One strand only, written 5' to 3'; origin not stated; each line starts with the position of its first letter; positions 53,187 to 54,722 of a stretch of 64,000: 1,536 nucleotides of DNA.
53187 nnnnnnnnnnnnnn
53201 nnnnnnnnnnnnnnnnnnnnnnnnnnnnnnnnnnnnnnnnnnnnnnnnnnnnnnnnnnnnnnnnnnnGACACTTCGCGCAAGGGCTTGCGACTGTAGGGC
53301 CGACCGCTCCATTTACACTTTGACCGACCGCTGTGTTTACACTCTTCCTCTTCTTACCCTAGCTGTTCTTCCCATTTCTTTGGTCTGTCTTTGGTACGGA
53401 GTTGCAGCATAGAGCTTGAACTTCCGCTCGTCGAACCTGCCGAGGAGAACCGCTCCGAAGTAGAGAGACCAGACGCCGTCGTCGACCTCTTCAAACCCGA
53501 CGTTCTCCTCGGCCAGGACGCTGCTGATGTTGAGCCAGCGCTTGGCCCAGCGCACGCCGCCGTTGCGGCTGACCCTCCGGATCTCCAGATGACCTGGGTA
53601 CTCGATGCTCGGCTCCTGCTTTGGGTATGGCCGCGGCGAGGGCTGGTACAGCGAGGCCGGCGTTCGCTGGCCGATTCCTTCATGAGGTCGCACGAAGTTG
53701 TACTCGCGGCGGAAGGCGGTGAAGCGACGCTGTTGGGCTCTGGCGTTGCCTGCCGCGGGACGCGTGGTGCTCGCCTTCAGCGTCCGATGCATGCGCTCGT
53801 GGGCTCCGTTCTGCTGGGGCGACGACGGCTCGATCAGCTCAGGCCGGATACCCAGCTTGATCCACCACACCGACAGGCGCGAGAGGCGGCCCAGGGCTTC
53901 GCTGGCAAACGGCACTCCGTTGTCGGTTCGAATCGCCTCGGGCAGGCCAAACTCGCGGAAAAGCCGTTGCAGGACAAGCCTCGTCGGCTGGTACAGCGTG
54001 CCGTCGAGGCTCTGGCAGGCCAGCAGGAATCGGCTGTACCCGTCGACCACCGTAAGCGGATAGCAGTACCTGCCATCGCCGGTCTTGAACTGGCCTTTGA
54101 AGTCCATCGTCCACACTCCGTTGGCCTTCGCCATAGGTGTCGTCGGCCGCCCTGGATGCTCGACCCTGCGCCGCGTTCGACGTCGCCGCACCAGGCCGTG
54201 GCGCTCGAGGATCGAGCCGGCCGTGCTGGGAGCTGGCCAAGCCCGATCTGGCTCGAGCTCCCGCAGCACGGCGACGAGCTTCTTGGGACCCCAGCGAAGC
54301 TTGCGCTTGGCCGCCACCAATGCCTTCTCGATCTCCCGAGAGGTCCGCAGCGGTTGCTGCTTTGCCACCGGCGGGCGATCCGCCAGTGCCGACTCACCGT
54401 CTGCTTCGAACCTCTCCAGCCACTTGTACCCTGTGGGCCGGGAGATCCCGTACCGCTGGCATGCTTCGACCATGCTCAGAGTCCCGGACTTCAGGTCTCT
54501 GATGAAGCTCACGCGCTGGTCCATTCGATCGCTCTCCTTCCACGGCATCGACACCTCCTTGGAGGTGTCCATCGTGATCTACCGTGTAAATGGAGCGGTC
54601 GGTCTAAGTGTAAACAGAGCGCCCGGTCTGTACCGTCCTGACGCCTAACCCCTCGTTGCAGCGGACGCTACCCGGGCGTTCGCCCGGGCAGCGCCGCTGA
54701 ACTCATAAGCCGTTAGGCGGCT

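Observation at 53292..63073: Two identical IS481-like copies, each ending exactly 7 nt before an attC R'' box, bracketing ten cassettes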

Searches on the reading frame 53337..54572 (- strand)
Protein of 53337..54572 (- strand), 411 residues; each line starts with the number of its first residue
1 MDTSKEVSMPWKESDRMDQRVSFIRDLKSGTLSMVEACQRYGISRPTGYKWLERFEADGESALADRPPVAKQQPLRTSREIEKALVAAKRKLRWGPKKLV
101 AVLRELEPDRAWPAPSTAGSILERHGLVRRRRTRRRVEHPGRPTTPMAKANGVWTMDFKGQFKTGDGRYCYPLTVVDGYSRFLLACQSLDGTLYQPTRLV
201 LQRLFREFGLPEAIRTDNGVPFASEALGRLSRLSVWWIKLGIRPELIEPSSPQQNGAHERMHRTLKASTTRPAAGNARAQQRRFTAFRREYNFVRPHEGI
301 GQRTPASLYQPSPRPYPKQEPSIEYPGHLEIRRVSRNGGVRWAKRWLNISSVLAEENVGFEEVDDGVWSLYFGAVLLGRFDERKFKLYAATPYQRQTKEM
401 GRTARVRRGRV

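Call 5: search_protein_families(library=pfam, proteins=[window:53337-54572:-], max_evalue=0.01)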
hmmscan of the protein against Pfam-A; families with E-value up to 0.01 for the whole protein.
window:53337-54572:- (411 aa): 8 families
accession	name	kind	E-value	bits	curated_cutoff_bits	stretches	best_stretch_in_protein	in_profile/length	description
PF13683.12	rve_3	-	1.3e-14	54.1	26.5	1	241-305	2-67/67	Integrase core domain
PF00665.32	rve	-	3e-14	53.5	32.6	1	149-252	3-102/102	Integrase core domain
PF13518.12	HTH_28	-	1.9e-10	41.1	25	1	19-67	1-48/52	Helix-turn-helix domain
PF13565.12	HTH_32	-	4.5e-10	40.4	33.7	1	47-122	1-73/73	Homeodomain-like domain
PF13551.12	HTH_29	-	6.6e-08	33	28.1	1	24-67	5-48/64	Winged helix-turn helix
PF13384.12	HTH_23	-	5.2e-07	29.7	24.6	1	16-63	3-49/50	Homeodomain-like domain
PF13011.12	LZ_Tnp_IS481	-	2e-05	25.2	22.2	1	32-75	26-69/85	leucine-zipper of insertion element IS481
PF01527.26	HTH_Tnp_1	-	0.0023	18.5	24.1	1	19-72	11-64/75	Transposase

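Call 9: find_encoding_contigs(protein=window:53337-54572:-, flank=3000, max_places=10)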
Protein window:53337-54572:- (411 aa): no gene with exactly this product is on record in the collection.

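Call 11: search_protein_families(library=ncbifam, proteins=[window:53337-54572:-], max_evalue=0.001)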
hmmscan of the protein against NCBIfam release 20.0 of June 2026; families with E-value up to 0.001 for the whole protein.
window:53337-54572:- (411 aa): 5 families
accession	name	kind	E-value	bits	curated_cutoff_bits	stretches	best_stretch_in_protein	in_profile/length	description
NF033577.2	transpos_IS481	equivalog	5.3e-66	223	224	1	19-308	1-283/284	IS481 family transposase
NF033516.0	transpos_IS3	equivalog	2.3e-30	106.1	160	1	18-307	88-367/369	IS3 family transposase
NF033546.1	transpos_IS21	equivalog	6.5e-10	39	160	1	25-287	2-262/294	IS21 family transposase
NF033594.2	transpos_ISNCY_2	equivalog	9.3e-09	34.9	250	1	24-265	3-246/368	ISNCY family transposase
NF033545.0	transpos_IS630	equivalog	1.2e-08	34.8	100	1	27-140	8-123/299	IS630 family transposase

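Call 12: find_encoding_contigs(protein=window:53337-54548:-, flank=3000, max_places=10)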
Protein window:53337-54548:- (403 aa): no gene with exactly this product is on record in the collection.

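Call 13: find_related_loci(query=window:53337-54572:-, collection=genome_contigs, flank=3000)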
Query window:53337-54572:- (411 aa) in genome_contigs; peptide patterns used: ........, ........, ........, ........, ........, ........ (x = any residue, [..] = any of these).
232 stretches matched a pattern; 209 encode a relative of the query (tblastn E <= 1e-3); the best 80 are kept; 80 distinct loci.
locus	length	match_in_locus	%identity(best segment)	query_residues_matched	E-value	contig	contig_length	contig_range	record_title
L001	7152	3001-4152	52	5-387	4e-128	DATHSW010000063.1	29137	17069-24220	MAG TPA_asm: Candidatus Deferrimicrobiaceae bacterium isolate SMAG_U16061 k141_110907, whole genome shotgun sequence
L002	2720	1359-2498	53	9-387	2e-134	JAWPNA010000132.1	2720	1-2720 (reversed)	MAG: Acidobacteriota bacterium isolate Fractures_MAG_01 c_000000267011, whole genome shotgun sequence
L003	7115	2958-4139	52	2-389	8e-128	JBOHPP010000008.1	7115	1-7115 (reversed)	MAG: Candidatus Rokuibacteriota bacterium isolate M3-S_metawrap_bin.167 k127_2764228, whole genome shotgun sequence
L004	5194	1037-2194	52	9-393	2e-127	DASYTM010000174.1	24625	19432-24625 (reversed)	MAG TPA_asm: Candidatus Methylomirabilota bacterium isolate SMAG_U4567 k141_1802523, whole genome shotgun sequence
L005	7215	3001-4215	53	8-405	3e-127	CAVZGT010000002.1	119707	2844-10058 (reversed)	MAG: uncultured Acidobacteriota bacterium isolate MFD05567.bin.2.150 genome assembly, contig: contig_11699, whole genome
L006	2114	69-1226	52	5-389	5e-135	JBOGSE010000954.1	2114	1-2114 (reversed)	MAG: bacterium isolate M3-S_metawrap_bin.18 k127_3641812, whole genome shotgun sequence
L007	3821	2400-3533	52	8-384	5e-128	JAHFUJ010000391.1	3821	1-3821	MAG: Acidobacteria bacterium isolate nzgw77 NODE_52416_length_3822_cov_15.186976, whole genome shotgun sequence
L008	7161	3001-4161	52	3-387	7e-125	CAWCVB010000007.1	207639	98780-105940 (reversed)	MAG: uncultured Gemmatimonadales bacterium isolate MFD01721.bin.2.149 genome assembly, contig: contig_29853, whole genom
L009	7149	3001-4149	52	8-389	6e-125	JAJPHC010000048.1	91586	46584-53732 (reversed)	MAG: Acidobacteria bacterium isolate Centralia_MAG_134 k107_26426620, whole genome shotgun sequence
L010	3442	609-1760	49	9-392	4e-128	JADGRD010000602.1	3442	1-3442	MAG: Proteobacteria bacterium isolate Chersky.38_30 contig-100_15896, whole genome shotgun sequence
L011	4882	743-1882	51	5-383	7e-125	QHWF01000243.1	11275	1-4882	MAG: Acidobacteria bacterium isolate gp6 AA50 14_1009_16_40cm_scaffold_51422_curated, whole genome shotgun sequence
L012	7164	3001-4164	52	3-389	2e-124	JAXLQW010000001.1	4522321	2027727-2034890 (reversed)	MAG: Thermoanaerobaculia bacterium isolate STL-ACI13 C1.108.fa-1, whole genome shotgun sequence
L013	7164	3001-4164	52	3-389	2e-124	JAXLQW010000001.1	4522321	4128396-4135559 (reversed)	MAG: Thermoanaerobaculia bacterium isolate STL-ACI13 C1.108.fa-1, whole genome shotgun sequence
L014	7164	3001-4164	52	3-389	2e-124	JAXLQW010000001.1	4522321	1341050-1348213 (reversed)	MAG: Thermoanaerobaculia bacterium isolate STL-ACI13 C1.108.fa-1, whole genome shotgun sequence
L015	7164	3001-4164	52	3-389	2e-124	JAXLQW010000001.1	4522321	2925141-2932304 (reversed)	MAG: Thermoanaerobaculia bacterium isolate STL-ACI13 C1.108.fa-1, whole genome shotgun sequence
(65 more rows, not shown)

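Call 22: find_related_loci(query=window:53337-54572:-, collection=metagenome_contigs, flank=2500)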
Query window:53337-54572:- (411 aa) in metagenome_contigs; peptide patterns used: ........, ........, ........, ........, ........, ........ (x = any residue, [..] = any of these).
600 stretches matched a pattern (row limit reached: there are more); 574 encode a relative of the query (tblastn E <= 1e-3); the best 80 are kept; 80 distinct loci.
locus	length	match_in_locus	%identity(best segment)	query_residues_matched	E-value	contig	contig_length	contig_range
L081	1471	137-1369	97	1-411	0e+0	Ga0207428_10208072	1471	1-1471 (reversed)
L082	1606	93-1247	58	9-393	4e-169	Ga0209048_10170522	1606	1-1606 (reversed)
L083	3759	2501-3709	56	7-393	4e-143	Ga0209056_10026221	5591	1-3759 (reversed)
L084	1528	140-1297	56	4-387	6e-153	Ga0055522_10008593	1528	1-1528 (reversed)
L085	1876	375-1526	53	5-387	3e-142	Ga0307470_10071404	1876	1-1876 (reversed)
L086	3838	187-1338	53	5-387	7e-132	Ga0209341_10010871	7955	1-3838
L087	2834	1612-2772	54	4-389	3e-137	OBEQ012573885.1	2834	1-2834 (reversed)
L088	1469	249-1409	54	4-389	1e-142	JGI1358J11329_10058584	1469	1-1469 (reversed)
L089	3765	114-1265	53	5-387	6e-132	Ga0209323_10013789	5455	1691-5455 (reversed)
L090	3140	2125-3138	59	2-338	7e-135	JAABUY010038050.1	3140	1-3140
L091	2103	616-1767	54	5-387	3e-138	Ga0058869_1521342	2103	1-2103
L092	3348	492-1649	53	5-389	9e-134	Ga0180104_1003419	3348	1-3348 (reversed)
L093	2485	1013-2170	53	5-389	1e-136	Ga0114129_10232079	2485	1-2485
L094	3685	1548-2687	52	9-387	1e-132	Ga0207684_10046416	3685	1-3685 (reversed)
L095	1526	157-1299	53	8-387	8e-140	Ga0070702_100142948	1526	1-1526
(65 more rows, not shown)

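Call 31: find_homologous_proteins(query=window:53337-54572:-, max_evalue=1e-30)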
Query window:53337-54572:- (411 aa): 7897 proteins with E <= 1e-30 among 8000 candidates; the best 120 are listed.
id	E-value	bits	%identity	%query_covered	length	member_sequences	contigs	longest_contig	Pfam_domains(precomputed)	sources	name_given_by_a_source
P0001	1.5e-266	902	95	100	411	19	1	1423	PF00665.33,PF13384.13,PF13551.13,PF13518.13,PF13683.13,PF13565.13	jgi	jgi:putative transposase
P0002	2.8e-235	799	86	98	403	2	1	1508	PF00665.33,PF13384.13,PF13551.13,PF13518.13,PF13683.13,PF13565.13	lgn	-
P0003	4.7e-227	772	81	100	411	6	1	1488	PF00665.33,PF13384.13,PF13551.13,PF13518.13,PF13683.13,PF13565.13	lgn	-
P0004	7.7e-223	758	80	95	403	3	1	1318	PF00665.33,PF13384.13,PF13551.13,PF13011.12,PF13518.13,PF13683.13,PF13565.13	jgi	jgi:putative transposase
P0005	8.5e-222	755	80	98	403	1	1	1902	PF00665.33,PF13384.13,PF13551.13,PF13011.12,PF13518.13,PF13683.13,PF13565.13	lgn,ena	-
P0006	2.5e-209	714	76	98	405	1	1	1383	PF00665.33,PF13384.13,PF13551.13,PF13011.12,PF13518.13,PF13683.13,PF13565.13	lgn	-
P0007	1.7e-207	707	80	92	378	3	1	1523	PF00665.33,PF13384.13,PF13551.13,PF13011.12,PF13518.13,PF13683.13,PF13565.13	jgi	jgi:transposase InsO family protein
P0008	1.0e-179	616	64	99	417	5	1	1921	PF00665.33,PF13384.13,PF13551.13,PF13011.12,PF13518.13,PF13683.13,PF13565.13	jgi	jgi:putative transposase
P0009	6.5e-173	594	93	68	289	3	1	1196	PF00665.33,PF13384.13,PF13551.13,PF13518.13,PF13683.13,PF13565.13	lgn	-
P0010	1.9e-155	536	60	94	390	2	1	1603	PF00665.33,PF13384.13,PF13551.13,PF13011.12,PF13518.13,PF13683.13,PF13565.13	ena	-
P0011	2.9e-155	535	61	94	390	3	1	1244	PF00665.33,PF13384.13,PF13551.13,PF13011.12,PF13518.13,PF13683.13,PF13565.13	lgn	-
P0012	9.2e-154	530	61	93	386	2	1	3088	PF00665.33,PF13384.13,PF13551.13,PF13011.12,PF13518.13,PF13683.13,PF13565.13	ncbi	-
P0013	1.2e-153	530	61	93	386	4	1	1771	PF00665.33,PF13384.13,PF13551.13,PF13011.12,PF13518.13,PF13683.13,PF13565.13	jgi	-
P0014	2.1e-153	529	61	93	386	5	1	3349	PF00665.33,PF13384.13,PF13551.13,PF13011.12,PF13518.13,PF13683.13,PF13565.13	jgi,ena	-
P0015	1.3e-152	527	58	97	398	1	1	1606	PF00665.33,PF13384.13,PF13551.13,PF13011.12,PF13518.13,PF13683.13,PF13565.13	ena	-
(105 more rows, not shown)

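Call 32: find_encoding_contigs(protein=P0001, flank=1500, max_places=10)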
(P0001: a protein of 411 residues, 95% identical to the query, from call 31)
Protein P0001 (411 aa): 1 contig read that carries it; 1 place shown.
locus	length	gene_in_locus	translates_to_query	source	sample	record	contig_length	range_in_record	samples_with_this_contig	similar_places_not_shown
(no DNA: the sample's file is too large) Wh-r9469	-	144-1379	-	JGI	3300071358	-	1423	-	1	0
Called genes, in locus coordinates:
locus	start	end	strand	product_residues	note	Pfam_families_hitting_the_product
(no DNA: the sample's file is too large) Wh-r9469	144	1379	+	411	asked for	PF13384:HTH_23 (weak), PF13518:HTH_28, PF13551:HTH_29 (weak), PF13565:HTH_32, PF00665:rve, PF13683:rve_3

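Call 33: find_encoding_contigs(protein=P0003, flank=1500, max_places=10)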
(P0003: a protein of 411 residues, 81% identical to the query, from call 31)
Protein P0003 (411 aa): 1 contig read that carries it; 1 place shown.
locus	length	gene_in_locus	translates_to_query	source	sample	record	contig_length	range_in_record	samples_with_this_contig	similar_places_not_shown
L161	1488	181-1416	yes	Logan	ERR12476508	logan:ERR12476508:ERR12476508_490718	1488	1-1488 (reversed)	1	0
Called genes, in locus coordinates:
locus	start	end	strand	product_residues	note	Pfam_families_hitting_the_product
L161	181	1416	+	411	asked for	PF13384:HTH_23 (weak), PF13518:HTH_28, PF13551:HTH_29 (weak), PF13565:HTH_32, PF00665:rve, PF13683:rve_3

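Call 34: find_encoding_contigs(protein=P0005, flank=1500, max_places=10)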
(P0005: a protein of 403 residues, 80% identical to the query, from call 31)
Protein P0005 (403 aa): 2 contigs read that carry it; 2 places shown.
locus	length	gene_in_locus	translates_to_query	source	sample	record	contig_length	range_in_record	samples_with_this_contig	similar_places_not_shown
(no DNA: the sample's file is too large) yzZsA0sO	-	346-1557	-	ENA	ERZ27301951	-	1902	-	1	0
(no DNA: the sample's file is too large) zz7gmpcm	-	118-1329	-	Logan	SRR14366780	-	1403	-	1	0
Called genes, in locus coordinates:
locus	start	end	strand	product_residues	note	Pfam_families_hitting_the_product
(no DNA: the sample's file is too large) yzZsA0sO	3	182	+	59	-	?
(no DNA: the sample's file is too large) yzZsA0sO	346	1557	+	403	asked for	PF13011:LZ_Tnp_IS481, PF13384:HTH_23, PF13518:HTH_28 (weak), PF13551:HTH_29 (weak), PF13565:HTH_32, PF00665:rve, PF13683:rve_3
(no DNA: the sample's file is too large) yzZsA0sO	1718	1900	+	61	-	?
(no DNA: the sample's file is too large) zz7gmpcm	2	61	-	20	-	?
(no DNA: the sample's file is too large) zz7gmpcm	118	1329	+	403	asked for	PF13011:LZ_Tnp_IS481, PF13384:HTH_23, PF13518:HTH_28 (weak), PF13551:HTH_29 (weak), PF13565:HTH_32, PF00665:rve, PF13683:rve_3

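Call 35: find_encoding_contigs(protein=P0002, flank=1500, max_places=10)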
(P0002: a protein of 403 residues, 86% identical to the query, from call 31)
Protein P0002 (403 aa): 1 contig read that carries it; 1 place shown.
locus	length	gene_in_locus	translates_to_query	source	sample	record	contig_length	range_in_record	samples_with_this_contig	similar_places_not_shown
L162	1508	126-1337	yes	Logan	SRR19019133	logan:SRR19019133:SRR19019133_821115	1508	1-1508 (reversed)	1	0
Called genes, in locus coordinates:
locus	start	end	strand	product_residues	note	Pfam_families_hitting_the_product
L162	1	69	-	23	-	?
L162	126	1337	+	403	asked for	PF13384:HTH_23, PF13518:HTH_28, PF13551:HTH_29 (weak), PF13565:HTH_32, PF00665:rve, PF13683:rve_3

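Call 36: find_encoding_contigs(protein=P0004, flank=1500, max_places=10)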
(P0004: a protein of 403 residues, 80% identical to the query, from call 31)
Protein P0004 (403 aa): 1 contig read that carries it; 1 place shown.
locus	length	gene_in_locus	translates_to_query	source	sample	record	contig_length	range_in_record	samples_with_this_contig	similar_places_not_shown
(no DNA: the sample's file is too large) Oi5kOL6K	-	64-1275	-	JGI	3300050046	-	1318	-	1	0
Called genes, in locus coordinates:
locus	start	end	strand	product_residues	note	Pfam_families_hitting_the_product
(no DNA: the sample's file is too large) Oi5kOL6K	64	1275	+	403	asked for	PF13011:LZ_Tnp_IS481 (weak), PF13384:HTH_23, PF13518:HTH_28, PF13551:HTH_29 (weak), PF13565:HTH_32, PF00665:rve, PF13683:rve_3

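Call 37: find_encoding_contigs(protein=P0008, flank=1500, max_places=10)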
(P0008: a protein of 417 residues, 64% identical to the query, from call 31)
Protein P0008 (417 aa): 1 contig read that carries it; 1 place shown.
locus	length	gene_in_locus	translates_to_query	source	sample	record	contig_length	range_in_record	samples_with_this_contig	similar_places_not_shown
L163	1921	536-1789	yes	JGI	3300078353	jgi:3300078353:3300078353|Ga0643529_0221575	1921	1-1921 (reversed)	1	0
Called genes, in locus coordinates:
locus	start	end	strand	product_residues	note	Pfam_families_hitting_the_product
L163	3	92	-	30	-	?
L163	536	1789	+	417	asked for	PF13011:LZ_Tnp_IS481, PF13384:HTH_23 (weak), PF13518:HTH_28, PF13551:HTH_29 (weak), PF13565:HTH_32, PF00665:rve, PF13683:rve_3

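Call 60: search_solved_structures(query=A2, max_evalue=0.01)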
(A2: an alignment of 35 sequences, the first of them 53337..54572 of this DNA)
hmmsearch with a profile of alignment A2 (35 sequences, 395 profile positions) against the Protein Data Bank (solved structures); distinct sequences matched with E-value up to 0.01: 12.
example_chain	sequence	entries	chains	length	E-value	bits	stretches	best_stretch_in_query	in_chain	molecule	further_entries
3oym_A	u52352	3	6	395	0.00016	24.1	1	142-263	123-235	PFV integrase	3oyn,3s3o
5cz1_A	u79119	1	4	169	0.00044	22.7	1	145-263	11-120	integrase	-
5cz2_A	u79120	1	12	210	0.0005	22.5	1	143-263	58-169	Pol polyprotein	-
3jca_A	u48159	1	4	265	0.00094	21.6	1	143-263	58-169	Integrase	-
7usf_A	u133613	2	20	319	0.0014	21.1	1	143-263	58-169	Integrase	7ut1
3dlr_A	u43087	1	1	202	0.0018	20.7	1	146-261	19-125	Integrase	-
3oyi_A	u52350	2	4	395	0.003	20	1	142-261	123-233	PFV integrase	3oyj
3l2q_A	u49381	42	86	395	0.0035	19.8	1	142-261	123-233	Integrase | PFV integrase | Pro-Pol polyprotein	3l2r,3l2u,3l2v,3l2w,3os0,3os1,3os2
3oyk_A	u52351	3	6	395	0.0036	19.7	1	142-261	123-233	PFV integrase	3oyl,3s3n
5hrs_A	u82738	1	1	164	0.0046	19.4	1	205-261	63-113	Integrase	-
7ouf_D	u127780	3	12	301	0.0076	18.6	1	128-221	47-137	Integrase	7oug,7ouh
7pel_A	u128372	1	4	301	0.0076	18.6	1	128-221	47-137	Pol protein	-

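Call 61: predict_structure(alignment_id=A2)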
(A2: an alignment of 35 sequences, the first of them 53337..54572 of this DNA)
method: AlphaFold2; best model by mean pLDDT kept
length: 411 residues; sequences in the alignment: 35
mean_pLDDT: 77.7   pTM: 0.59
mean pLDDT of the five models: 77.7, 76.8, 75.4, 73.3, 67.7
residues with pLDDT >= 90: 93; 70-90: 220; 50-70: 43; < 50: 55
segments of 3 or more residues with pLDDT < 50: 1-14, 67-73, 132-135, 219-228, 392-411
pLDDT, mean of each block of 10 residues (from residue 1): 35 58 89 85 83 87 61 64 90 86 89 80 78 52 78 86 89 89 90 89 96 76 48 89 75 60 78 88 92 72 84 92 81 91 88 89 82 84 80 42 44 37
secondary structure, 60 per line:
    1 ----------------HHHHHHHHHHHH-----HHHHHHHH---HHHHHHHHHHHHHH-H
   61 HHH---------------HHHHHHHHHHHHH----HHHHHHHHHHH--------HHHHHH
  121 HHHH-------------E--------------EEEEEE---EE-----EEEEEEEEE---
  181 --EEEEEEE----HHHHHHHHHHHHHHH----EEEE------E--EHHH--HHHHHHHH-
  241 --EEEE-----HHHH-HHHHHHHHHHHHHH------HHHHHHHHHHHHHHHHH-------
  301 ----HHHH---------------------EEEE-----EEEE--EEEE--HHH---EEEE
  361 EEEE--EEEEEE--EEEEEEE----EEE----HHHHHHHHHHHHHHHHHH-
elements in order: H17-28 H34-41 H45-58 H60-63 H79-91 H96-106 H115-124 E153-158 E169-177 E183-189 H194-208 E213-216 H232-239 E243-246 H252-255 H257-270 H277-293 H305-308 E330-333 E339-342 E345-348 E357-364 E367-372 E375-381 E386-388 H393-410

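Call 63: fold_search(model_id=the predicted structure, library=pdb)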
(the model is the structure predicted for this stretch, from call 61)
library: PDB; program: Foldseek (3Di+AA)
matches with E <= 10: 845; with E <= 0.001: 206
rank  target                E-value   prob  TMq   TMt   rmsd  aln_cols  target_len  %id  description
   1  8b4h_A                1.4e-14  1.00  0.35  0.40  24.1       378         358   16  IstA transposase cleaved donor complex (released 2023-05-03)
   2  8q4d_A                1.8e-14  1.00  0.36  0.41  20.1       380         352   16  IstA-IstB(E167Q) Strand Transfer Complex (released 2024-07-10)
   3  8q4d_C                5.0e-14  1.00  0.32  0.35  23.6       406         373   16  IstA-IstB(E167Q) Strand Transfer Complex (released 2024-07-10)
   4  8rdu_R                5.3e-14  1.00  0.33  0.27  22.6       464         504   17  Conformational Landscape of the Type V-K CRISPR-associated TransposonIntegration Assembly CAST V-K composite map (released 2024-06-19)
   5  8b4h_C                5.6e-14  1.00  0.33  0.37  22.8       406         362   15  IstA transposase cleaved donor complex (released 2023-05-03)
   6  8aa5_AP1              1.2e-13  1.00  0.34  0.32  22.6       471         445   17  Cryo-EM structure of the strand transfer complex of the TnsB transposase (type V-K CRISPR-associated transposon) (released 2022-10-19)
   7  7svw_B                1.3e-13  1.00  0.31  0.29  23.6       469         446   17  Strand-transfer complex of TnsB from ShCAST (released 2022-08-10)
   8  8ea3_X                9.5e-13  1.00  0.29  0.24  23.8       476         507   17  V-K CAST Transpososome from Scytonema hofmanni, major configuration (released 2022-11-30)
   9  8rdu_S                3.1e-12  1.00  0.33  0.28  22.9       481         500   17  Conformational Landscape of the Type V-K CRISPR-associated TransposonIntegration Assembly CAST V-K composite map (released 2024-06-19)
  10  8ea3_W                4.7e-12  1.00  0.31  0.26  23.4       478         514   17  V-K CAST Transpososome from Scytonema hofmanni, major configuration (released 2022-11-30)
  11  3oyk_A                2.6e-10  1.00  0.31  0.35  15.7       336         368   18  Crystal structure of the PFV S217H mutant intasome bound to manganese (released 2010-11-17)
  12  4fcy_B                3.4e-10  1.00  0.31  0.27  25.9       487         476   13  Crystal structure of the bacteriophage Mu transpososome (released 2012-11-07)
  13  3oy9_A                5.2e-10  1.00  0.32  0.35  15.7       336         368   18  Crystal structure of the Prototype Foamy Virus (PFV) intasome in complex with manganese at 2.55 resolution (released 2010-10-20)
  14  7ouf_B                6.6e-10  1.00  0.33  0.47  13.4       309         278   17  Structure of the STLV intasome:B56 complex bound to the strand-transfer inhibitor XZ450 (released 2021-08-18)
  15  6rny_K                7.0e-10  1.00  0.30  0.36  16.5       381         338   17  PFV intasome - nucleosome strand transfer complex (released 2019-09-25)
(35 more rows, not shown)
